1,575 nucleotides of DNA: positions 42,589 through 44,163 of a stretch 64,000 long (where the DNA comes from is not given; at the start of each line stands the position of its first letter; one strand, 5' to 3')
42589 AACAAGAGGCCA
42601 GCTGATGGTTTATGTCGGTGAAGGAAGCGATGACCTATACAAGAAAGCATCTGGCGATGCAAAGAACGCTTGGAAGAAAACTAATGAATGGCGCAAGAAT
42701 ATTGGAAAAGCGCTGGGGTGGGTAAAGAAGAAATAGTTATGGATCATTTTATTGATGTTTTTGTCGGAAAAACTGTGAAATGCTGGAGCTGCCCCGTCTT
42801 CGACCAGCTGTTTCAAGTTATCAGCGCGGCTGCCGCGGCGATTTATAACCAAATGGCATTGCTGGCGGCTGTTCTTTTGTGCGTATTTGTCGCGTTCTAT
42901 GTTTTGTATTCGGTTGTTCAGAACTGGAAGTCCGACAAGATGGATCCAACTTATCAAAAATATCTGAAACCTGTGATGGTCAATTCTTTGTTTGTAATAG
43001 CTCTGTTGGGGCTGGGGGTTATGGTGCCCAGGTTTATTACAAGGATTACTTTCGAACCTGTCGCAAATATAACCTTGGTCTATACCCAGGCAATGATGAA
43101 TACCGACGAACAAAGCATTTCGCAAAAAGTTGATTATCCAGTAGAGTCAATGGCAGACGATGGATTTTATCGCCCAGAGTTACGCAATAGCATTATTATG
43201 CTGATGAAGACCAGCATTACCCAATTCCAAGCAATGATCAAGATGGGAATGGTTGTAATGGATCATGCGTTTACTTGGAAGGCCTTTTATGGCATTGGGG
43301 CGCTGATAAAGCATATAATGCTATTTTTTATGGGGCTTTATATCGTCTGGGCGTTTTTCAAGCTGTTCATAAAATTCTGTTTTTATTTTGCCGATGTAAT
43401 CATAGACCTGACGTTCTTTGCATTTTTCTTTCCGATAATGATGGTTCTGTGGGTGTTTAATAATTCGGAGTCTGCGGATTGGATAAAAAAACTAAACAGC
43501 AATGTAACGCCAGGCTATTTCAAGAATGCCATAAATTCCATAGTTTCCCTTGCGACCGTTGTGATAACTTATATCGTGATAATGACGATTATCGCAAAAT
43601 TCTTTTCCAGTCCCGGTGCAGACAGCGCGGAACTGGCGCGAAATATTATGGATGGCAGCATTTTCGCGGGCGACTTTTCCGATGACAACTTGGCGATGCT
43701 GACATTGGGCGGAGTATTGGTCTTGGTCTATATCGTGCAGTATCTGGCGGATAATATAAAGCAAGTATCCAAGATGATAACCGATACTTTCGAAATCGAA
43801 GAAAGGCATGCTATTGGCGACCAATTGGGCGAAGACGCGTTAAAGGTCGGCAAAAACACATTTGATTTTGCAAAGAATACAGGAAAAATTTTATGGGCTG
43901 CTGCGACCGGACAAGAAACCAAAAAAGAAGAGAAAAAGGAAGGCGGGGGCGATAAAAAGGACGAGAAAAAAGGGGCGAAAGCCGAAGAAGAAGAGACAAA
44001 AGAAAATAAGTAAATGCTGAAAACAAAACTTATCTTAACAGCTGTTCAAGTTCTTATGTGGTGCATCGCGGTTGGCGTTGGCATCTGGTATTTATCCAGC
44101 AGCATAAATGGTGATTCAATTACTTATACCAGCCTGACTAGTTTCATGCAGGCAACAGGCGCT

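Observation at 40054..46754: Cluster of five paralogous polytopic membrane proteins with a VirB6/TrbL-like core, isolated from any other T4SS gene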

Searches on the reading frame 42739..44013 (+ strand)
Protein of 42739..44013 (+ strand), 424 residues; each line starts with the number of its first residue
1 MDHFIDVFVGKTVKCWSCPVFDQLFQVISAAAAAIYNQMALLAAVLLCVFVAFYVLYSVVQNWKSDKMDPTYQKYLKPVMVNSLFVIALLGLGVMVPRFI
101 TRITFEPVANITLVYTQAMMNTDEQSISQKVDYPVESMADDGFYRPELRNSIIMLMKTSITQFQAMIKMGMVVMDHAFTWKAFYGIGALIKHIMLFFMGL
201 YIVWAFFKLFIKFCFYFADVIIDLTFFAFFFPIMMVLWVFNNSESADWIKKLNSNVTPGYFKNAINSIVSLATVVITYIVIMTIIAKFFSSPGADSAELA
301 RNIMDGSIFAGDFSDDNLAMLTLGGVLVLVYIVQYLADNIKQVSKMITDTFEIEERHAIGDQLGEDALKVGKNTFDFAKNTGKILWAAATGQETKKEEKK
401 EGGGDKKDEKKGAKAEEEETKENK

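Call 3: search_protein_families(library=pfam, proteins=[window:42739-44013:+], max_evalue=10)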
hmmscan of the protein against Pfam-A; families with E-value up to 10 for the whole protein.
window:42739-44013:+ (424 aa): 1 family
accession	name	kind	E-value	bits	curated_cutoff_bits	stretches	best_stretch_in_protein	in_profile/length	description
PF11992.13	TgpA_N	-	1.6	8.1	30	1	28-101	112-186/333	TgpA N-terminal domain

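Call 4: search_protein_families(library=ncbifam, proteins=[window:42739-44013:+], max_evalue=10)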
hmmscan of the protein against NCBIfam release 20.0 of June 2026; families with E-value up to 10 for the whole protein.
window:42739-44013:+ (424 aa): 1 family
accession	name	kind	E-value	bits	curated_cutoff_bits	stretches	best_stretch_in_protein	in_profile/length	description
NF033218.1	anchor_AmaP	equivalog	0.026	14.3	55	1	40-96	10-66/166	alkaline shock response membrane anchor protein AmaP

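Call 8: find_homologous_proteins(query=window:42739-44013:+, max_evalue=0.001)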
Query window:42739-44013:+ (424 aa): 546 proteins with E <= 0.001 among 8000 candidates; the best 120 are listed.
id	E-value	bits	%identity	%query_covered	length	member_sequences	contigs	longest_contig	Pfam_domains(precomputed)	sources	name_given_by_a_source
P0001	8.9e-279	942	100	100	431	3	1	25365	-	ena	-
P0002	3.7e-226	769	79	96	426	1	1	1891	-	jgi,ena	-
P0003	3.0e-205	700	75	99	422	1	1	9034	-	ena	-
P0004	7.2e-197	672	71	98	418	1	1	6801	-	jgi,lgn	jgi:hypothetical protein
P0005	1.4e-194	665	71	96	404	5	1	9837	-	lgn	-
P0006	2.5e-194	664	71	98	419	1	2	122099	-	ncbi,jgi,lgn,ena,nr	ncbi:MAG: hypothetical protein FWF97_01110 [Alphaproteobacteria bacterium]|nr:hypothetical protein [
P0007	1.3e-191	655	68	100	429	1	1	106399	-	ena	-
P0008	4.2e-191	653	72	93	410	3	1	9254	-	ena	-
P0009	1.5e-190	652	71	91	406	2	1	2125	-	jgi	jgi:hypothetical protein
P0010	1.3e-189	648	71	92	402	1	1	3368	-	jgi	jgi:hypothetical protein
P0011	2.1e-188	644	71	90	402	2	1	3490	-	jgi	jgi:hypothetical protein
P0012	1.3e-185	635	69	97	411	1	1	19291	-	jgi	jgi:hypothetical protein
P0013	9.8e-185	632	67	96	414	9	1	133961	-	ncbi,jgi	ncbi:MAG: hypothetical protein ACOX7D_00440 [Alphaproteobacteria bacterium]|jgi:hypothetical protein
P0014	1.2e-184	632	69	95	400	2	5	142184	-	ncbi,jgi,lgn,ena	ncbi:MAG: hypothetical protein WC137_00280 [Alphaproteobacteria bacterium]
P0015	3.4e-183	627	70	91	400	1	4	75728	-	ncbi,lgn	-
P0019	1.8e-155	536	62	91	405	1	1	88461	-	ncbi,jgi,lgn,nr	ncbi:MAG: hypothetical protein LBL75_01090 [Rickettsiales bacterium]|jgi:hypothetical protein|nr:hyp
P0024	1.3e-141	490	53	92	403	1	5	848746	-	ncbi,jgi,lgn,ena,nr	ncbi:MAG TPA: hypothetical protein PKJ33_03935 [Alphaproteobacteria bacterium]|nr:hypothetical prote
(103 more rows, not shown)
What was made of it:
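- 42739..44013 (+): P3 (424 aa). No N-terminal anchor, CxxC at aa 15-18, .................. at aa 231-248, K/E-rich low-complexity tail at aa 394-424. More than 546 homologs, all unannotated (call 8).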

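Call 13: search_solved_structures(query=A2, max_evalue=10, show_alignments=2)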
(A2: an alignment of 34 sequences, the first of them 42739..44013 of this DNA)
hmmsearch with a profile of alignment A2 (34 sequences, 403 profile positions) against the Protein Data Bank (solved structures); distinct sequences matched with E-value up to 10: 0.
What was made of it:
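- Tried and rejected: Profile A2 against PDB sequences gave nothing (call 13).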

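Call 17: find_encoding_contigs(protein=P0024, flank=10000, max_places=2)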
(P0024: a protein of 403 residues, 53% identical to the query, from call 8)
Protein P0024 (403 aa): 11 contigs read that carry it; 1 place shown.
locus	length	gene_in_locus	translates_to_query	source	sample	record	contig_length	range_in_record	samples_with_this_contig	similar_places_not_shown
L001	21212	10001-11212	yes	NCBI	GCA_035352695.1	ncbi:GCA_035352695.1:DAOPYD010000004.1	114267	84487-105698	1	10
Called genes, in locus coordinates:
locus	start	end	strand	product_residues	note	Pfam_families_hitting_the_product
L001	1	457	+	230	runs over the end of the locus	-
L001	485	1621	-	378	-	PF01098:FTSW_RODA_SPOVE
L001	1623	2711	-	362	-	PF10555:MraY_sig1 (weak), PF00953:Glycos_transf_4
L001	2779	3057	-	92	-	PF09864:MliC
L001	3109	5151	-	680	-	PF00912:Transgly, PF00905:Transpeptidase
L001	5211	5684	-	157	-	-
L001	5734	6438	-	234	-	PF00459:Inositol_P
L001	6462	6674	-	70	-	PF01197:Ribosomal_L31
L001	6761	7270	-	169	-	-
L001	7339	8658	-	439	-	-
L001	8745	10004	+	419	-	-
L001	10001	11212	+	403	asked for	-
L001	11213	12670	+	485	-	-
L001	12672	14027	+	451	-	-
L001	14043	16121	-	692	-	PF00580:UvrD-helicase, PF13245:AAA_19, PF13604:AAA_30 (faint), PF01443:Viral_helicase1 (faint), PF13361:UvrD_C, PF13538:UvrD_C_2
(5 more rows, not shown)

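Call 18: find_encoding_contigs(protein=P0019, flank=10000, max_places=2)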
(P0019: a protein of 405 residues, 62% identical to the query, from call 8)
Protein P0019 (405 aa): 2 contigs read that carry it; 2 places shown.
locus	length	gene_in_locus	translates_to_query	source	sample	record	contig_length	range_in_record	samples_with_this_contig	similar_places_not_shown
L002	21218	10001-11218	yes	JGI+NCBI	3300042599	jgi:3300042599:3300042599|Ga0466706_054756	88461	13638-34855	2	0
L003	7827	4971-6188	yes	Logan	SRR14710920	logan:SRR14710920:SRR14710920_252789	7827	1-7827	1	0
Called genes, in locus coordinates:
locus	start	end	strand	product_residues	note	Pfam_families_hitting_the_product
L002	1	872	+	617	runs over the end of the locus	PF13567:DUF4131, PF03772:Competence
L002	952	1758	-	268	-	-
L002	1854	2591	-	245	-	PF01416:PseudoU_synth_1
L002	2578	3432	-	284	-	PF00551:Formyl_trans_N, PF02911:Formyl_trans_C (faint)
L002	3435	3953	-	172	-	PF01327:Pep_deformylase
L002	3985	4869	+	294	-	PF02646:RmuC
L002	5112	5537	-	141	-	-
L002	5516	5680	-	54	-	-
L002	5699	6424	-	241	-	PF00459:Inositol_P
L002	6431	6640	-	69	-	PF01197:Ribosomal_L31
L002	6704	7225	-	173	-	-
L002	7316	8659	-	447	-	-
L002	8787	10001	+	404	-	-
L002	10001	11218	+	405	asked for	-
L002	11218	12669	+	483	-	-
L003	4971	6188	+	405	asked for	-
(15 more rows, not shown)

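Call 20: predict_structure(alignment_id=A2)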
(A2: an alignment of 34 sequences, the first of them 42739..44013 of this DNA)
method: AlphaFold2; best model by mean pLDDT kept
length: 424 residues; sequences in the alignment: 34
mean_pLDDT: 63.5   pTM: 0.58
mean pLDDT of the five models: 63.5, 61.5, 60.2, 59.8, 56.4
residues with pLDDT >= 90: 0; 70-90: 182; 50-70: 161; < 50: 81
segments of 3 or more residues with pLDDT < 50: 310-321, 351-356, 358-360, 370-383, 385-389, 391-424
pLDDT, mean of each block of 10 residues (from residue 1): 62 66 81 81 82 73 60 63 80 80 80 76 71 69 80 81 73 66 59 70 72 73 79 78 61 69 71 70 63 53 51 43 53 61 52 47 51 44 48 37 25 28 30
secondary structure, 60 per line:
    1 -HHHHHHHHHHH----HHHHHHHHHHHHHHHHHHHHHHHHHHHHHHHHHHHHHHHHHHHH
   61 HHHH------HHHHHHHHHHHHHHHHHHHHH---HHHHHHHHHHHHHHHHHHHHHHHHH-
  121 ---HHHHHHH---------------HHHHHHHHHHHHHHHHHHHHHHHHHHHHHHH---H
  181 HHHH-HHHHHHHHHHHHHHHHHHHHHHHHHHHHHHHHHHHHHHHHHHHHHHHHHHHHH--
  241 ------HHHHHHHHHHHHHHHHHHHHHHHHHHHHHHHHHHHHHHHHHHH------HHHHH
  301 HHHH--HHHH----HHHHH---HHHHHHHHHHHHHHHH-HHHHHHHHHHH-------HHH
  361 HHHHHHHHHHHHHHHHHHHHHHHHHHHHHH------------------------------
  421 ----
elements in order: H2-12 H17-64 H71-91 H95-119 H124-130 H146-176 H180-184 H186-238 H247-289 H296-304 H307-310 H315-319 H323-338 H340-350 H358-390
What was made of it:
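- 42739..44013 (+): AF2 model has pLDDT 63.5 (call 20).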

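Call 39: find_related_loci(query=A4, collection=genome_contigs, flank=10000)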
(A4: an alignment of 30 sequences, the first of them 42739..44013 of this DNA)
Query A4 (424 aa) in genome_contigs; peptide patterns used: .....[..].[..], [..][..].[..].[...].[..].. (x = any residue, [..] = any of these).
292 stretches matched a pattern; 180 encode a relative of the query (tblastn E <= 1e-3); the best 80 are kept; 80 distinct loci.
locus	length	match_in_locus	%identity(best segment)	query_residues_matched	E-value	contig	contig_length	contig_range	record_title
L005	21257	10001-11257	71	1-417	0e+0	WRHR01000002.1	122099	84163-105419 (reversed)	MAG: Alphaproteobacteria bacterium isolate Nt197P3bin125 Ga0082212_10000107, whole genome shotgun sequence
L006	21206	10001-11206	69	1-401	0e+0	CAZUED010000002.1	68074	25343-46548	MAG TPA_asm: uncultured Muribaculaceae bacterium isolate SRP192927_co1_66 genome assembly, contig: NODE_461_length_68074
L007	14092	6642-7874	69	1-406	0e+0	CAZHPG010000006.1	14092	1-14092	MAG TPA_asm: uncultured Muribaculaceae bacterium isolate SRP220891_co1_206 genome assembly, contig: NODE_8254_length_140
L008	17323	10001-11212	71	1-406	0e+0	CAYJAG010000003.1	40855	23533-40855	MAG TPA_asm: uncultured Muribaculaceae bacterium isolate ERP122455_co3_13 genome assembly, contig: NODE_17_length_40855_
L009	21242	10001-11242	67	1-408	0e+0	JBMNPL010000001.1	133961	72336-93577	MAG: Alphaproteobacteria bacterium isolate SBF912SR1HQ0037 scaffold_258_c1, whole genome shotgun sequence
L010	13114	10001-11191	69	8-409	0e+0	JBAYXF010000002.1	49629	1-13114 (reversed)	MAG: Alphaproteobacteria bacterium isolate SO_2017_CLC_121 scaffold_583_c1_PH3_2017, whole genome shotgun sequence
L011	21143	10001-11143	70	11-394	0e+0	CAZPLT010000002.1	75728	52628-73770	MAG TPA_asm: uncultured Muribaculaceae bacterium isolate SRP192927_co1_307 genome assembly, contig: NODE_352_length_7572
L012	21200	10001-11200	53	1-399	2e-147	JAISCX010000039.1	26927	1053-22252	MAG: Rickettsiales bacterium isolate Gx485_bin105 k119_5221383, whole genome shotgun sequence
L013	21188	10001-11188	53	1-399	2e-145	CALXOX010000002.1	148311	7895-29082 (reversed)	MAG: uncultured Alphaproteobacteria bacterium isolate BRZ_MD__bin1 genome assembly, contig: BRZ_MD__NODE_142_length_1483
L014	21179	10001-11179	52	1-393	2e-142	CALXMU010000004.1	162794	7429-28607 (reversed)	MAG: uncultured Alphaproteobacteria bacterium isolate BRZ_MD__bin57 genome assembly, contig: BRZ_MD__NODE_110_length_162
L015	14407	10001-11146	52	1-382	8e-142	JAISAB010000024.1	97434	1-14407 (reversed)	MAG: Rickettsiales bacterium isolate Gx481_bin12 k119_1686310, whole genome shotgun sequence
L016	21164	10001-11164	56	9-393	3e-141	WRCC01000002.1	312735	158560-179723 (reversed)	MAG: Alphaproteobacteria bacterium isolate Lab288P3bin109 Ga0123353_10000004, whole genome shotgun sequence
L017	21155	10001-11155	52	1-383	7e-140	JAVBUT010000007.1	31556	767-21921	MAG: Alphaproteobacteria bacterium isolate EPI_MAG_00286 c_000006605026, whole genome shotgun sequence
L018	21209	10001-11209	49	1-418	2e-139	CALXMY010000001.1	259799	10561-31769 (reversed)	MAG: uncultured Alphaproteobacteria bacterium isolate BRZ_RP__bin67 genome assembly, contig: BRZ_RP__NODE_21_length_2597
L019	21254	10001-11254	48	1-414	3e-139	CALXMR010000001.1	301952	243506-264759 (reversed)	MAG: uncultured Alphaproteobacteria bacterium isolate BRZ_MA__bin39 genome assembly, contig: BRZ_MA__NODE_16_length_3019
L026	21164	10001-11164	53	1-388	1e-136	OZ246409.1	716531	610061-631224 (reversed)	MAG: uncultured Muribaculaceae bacterium isolate SRP089250_co1_503 genome assembly, chromosome: 1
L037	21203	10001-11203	49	1-403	7e-133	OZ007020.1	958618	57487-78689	MAG: uncultured Alphaproteobacteria bacterium isolate 6730_HET_VAC_contig_11916_metaflye_circ MAG genome assembly, chrom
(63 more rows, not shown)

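Call 41: search_protein_representatives(alignment_id=A3)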
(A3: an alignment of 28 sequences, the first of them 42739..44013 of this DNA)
Query: 28 sequences, 442 profile positions. Proteins with E-value up to 0.001 (for the whole library): 1256; up to 1e-10: 489; up to 1e-30: 67. The best 150 are listed.
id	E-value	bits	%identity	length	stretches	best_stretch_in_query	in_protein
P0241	1.7e-149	514.7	-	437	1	1-436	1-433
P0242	1.1e-141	489.0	-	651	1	1-436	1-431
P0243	3.2e-128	444.6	-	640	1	1-430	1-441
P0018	8.9e-126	436.5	-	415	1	52-439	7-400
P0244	4.0e-124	431.1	-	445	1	2-436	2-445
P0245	3.9e-120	417.9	-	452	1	2-436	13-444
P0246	7.2e-114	397.3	-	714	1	5-436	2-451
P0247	1.0e-107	377.0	-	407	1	53-438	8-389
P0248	4.7e-100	351.7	-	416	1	53-438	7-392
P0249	4.1e-95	335.5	-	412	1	50-441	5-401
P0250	7.9e-94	331.2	-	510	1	1-429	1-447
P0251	2.4e-93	329.6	-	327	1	1-243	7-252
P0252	7.3e-93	328.0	-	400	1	50-435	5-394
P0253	4.7e-91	322.1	-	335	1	115-431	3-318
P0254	1.4e-89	317.3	-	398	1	53-439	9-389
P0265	5.0e-77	275.8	-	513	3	239-437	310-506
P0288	1.1e-38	149.5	-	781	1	55-431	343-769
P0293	1.0e-36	143.0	-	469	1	48-438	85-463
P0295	1.1e-34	136.3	-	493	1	23-436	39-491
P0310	2.6e-29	118.6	-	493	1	56-390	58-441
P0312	4.7e-29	117.7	-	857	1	49-430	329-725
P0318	5.1e-28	114.3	-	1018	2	51-174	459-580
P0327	5.8e-27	110.8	-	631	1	48-410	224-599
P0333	1.8e-25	105.9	-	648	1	57-434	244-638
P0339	3.3e-24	101.8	-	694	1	48-429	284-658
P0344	2.9e-23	98.7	-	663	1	43-403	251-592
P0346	5.3e-23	97.8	-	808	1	55-423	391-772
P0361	2.4e-21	92.3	-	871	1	57-440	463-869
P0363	6.4e-21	90.9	-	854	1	48-360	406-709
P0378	1.1e-19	86.9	-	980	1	59-402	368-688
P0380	1.4e-19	86.6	-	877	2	58-294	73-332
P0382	3.0e-19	85.4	-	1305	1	44-341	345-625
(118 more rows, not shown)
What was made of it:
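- Sequence bridge: the family profile finds 1256 cluster representatives (call 41).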

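Call 45: search_protein_families(library=pfam, alignment_id=A5, max_evalue=0.01)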
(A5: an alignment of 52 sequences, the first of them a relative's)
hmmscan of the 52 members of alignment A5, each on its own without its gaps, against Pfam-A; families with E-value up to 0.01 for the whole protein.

A. member 1, P0382 (1305 aa): 1 family
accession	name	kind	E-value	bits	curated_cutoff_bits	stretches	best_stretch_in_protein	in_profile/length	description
PF01551.29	Peptidase_M23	-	1.9e-18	66.9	28.7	1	158-266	2-89/96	Peptidase family M23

B. families by the number of members that match (of 52 scanned): 8 families
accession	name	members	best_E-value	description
PF04610.19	TrbL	20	2.4e-08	TrbL/VirB6 plasmid conjugal transfer protein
PF01551.29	Peptidase_M23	2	1.9e-18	Peptidase family M23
PF13209.11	DUF4017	2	0.0082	Protein of unknown function (DUF4017)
PF04888.17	SseC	1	2.7e-07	Secretion system effector C (SseC) like family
PF05593.20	RHS_repeat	1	3.1e-05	RHS Repeat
PF21726.2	DUF6862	1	0.00026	Family of unknown function (DUF6862)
PF14282.11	FlxA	1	0.0025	FlxA-like protein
PF18895.5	T4SS_pilin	1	0.0062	Type IV secretion system pilin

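Call 46: search_protein_families(library=pfam, proteins=[P0288, P0312, P0318, P0327, P0339, P0346, P0361, P0378, P0380, P0293], max_evalue=0.01)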
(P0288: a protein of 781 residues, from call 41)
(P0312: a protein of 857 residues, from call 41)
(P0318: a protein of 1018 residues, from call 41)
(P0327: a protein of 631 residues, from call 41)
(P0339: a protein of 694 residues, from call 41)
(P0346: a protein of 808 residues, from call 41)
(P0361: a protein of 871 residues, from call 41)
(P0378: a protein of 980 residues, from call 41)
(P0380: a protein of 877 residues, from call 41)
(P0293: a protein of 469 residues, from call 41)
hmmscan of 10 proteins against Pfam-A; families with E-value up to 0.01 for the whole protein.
P0288 (781 aa): 0 families

P0312 (857 aa): 1 family
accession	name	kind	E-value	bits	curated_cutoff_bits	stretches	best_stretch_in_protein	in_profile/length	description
PF04610.19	TrbL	-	0.00028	21.2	25.9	1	514-624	82-190/215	TrbL/VirB6 plasmid conjugal transfer protein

P0318 (1018 aa): 0 families

P0327 (631 aa): 1 family
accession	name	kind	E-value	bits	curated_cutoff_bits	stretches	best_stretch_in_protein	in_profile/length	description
PF04610.19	TrbL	-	1.2e-05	25.6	25.9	1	401-517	79-191/215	TrbL/VirB6 plasmid conjugal transfer protein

P0339 (694 aa): 0 families

P0346 (808 aa): 2 families
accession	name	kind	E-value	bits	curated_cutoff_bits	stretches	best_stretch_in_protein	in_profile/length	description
PF04610.19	TrbL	-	0.0014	18.9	25.9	1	574-683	87-192/215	TrbL/VirB6 plasmid conjugal transfer protein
PF13209.11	DUF4017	-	0.0085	16.5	21.6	0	627-666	14-53/60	Protein of unknown function (DUF4017)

P0361 (871 aa): 0 families

P0378 (980 aa): 3 families
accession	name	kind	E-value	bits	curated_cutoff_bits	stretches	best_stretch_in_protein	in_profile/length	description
PF01551.29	Peptidase_M23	-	3.2e-14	53.3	28.7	2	147-188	2-43/96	Peptidase family M23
PF04610.19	TrbL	-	6.4e-06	26.5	25.9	1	518-641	79-190/215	TrbL/VirB6 plasmid conjugal transfer protein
PF05593.20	RHS_repeat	-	3.1e-05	24.7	22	0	858-878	14-34/38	RHS Repeat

P0380 (877 aa): 1 family
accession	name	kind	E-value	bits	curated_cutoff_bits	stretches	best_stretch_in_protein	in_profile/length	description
PF04610.19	TrbL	-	0.0084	16.3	25.9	1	280-373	96-189/215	TrbL/VirB6 plasmid conjugal transfer protein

P0293 (469 aa): 0 families
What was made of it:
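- On Pfam PF04610 TrbL/VirB6: Distant members of the same family do match: 20 of 52, best 2.4e-8; P0378 scores 26.5 bits (calls 45-46).
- Of 52 distant ones, 20 match PF04610 (best E 2.4e-8), and the match lies inside the region homologous to the window proteins (calls 45, 46). It always maps to the same homologous segment (calls 45-46).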

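Call 52: find_encoding_contigs(protein=P0327, flank=10000, max_places=3)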
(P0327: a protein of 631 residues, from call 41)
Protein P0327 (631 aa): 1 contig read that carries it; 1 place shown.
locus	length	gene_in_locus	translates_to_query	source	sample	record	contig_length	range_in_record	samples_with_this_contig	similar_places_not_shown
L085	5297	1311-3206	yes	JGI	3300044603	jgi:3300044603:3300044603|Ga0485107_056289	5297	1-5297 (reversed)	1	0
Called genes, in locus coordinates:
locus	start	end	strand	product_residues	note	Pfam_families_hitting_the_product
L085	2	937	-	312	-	?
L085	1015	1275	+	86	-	-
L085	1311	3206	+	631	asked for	PF04610:TrbL (weak)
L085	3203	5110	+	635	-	PF04610:TrbL (weak)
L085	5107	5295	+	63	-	?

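Call 53: list_cluster_members(proteins=[P0312, P0327, P0346, P0378, P0380, P0382, P0288, P0293, P0295, P0310])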
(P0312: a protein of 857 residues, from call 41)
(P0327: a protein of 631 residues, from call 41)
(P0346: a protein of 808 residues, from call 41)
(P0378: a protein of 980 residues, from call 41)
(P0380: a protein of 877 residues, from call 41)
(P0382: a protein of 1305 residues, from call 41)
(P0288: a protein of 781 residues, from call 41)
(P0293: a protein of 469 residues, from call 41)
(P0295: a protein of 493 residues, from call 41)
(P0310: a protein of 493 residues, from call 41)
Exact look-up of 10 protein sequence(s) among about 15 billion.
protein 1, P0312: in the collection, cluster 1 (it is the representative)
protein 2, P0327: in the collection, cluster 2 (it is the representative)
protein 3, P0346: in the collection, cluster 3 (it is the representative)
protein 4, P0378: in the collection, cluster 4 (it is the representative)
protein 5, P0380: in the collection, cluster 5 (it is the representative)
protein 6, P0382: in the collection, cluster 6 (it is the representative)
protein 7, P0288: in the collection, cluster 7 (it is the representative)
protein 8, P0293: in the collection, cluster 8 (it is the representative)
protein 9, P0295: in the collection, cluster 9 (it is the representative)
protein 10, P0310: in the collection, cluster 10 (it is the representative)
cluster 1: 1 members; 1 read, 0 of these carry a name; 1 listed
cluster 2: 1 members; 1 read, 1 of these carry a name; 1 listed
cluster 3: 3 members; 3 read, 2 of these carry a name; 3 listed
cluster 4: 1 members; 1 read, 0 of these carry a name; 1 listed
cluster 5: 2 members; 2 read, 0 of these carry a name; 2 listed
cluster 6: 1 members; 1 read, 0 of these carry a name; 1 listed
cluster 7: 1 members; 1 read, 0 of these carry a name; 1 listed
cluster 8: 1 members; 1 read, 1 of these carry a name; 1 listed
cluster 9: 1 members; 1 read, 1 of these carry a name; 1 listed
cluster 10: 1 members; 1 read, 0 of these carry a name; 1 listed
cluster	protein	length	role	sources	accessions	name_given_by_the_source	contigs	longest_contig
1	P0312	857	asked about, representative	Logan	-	-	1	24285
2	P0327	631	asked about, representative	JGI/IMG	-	hypothetical protein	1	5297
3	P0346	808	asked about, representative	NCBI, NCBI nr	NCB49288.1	MAG: hypothetical protein EOM53_01225 [Alphaproteobacteria bacterium] | hypothetical protein [Alphaproteobacteria bacterium]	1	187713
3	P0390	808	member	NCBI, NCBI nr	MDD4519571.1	MAG: hypothetical protein PHI50_01615 [Alphaproteobacteria bacterium] | hypothetical protein [Alphaproteobacteria bacterium]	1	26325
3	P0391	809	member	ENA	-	-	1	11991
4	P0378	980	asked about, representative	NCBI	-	-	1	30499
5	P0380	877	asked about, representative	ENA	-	-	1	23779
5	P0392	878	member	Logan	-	-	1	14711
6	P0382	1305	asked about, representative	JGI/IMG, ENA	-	-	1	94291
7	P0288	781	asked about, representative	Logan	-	-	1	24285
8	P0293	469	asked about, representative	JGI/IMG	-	hypothetical protein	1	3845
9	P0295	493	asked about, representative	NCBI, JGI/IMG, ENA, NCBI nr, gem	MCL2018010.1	MAG: hypothetical protein FWG80_04560 [Alphaproteobacteria bacterium] | hypothetical protein [Alphaproteobacteria bacterium]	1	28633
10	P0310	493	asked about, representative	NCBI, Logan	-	-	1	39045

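Call 54: find_encoding_contigs(protein=P0346, flank=10000, max_places=2)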
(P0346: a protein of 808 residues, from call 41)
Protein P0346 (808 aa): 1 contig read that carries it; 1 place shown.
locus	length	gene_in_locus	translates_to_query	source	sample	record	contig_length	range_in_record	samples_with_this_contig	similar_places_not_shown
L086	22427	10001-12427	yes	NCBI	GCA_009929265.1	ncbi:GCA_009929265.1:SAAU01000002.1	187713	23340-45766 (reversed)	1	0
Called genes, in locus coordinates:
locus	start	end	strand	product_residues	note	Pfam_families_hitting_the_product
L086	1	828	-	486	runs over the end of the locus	PF08323:Glyco_transf_5, PF13439:Glyco_transf_4 (weak), PF00534:Glycos_transf_1, PF13692:Glyco_trans_1_4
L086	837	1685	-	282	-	-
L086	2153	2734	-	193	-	-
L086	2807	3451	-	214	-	-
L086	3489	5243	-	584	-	-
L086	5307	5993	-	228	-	-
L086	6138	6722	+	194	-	-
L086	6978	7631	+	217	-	-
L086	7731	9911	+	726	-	-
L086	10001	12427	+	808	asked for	-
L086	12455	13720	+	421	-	-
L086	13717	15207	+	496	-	-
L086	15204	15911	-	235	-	PF01841:Transglut_core (weak)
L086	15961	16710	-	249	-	PF03548:LolA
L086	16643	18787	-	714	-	PF13491:FtsK_4TM, PF17854:FtsK_alpha, PF01580:FtsK_SpoIIIE, PF09397:FtsK_gamma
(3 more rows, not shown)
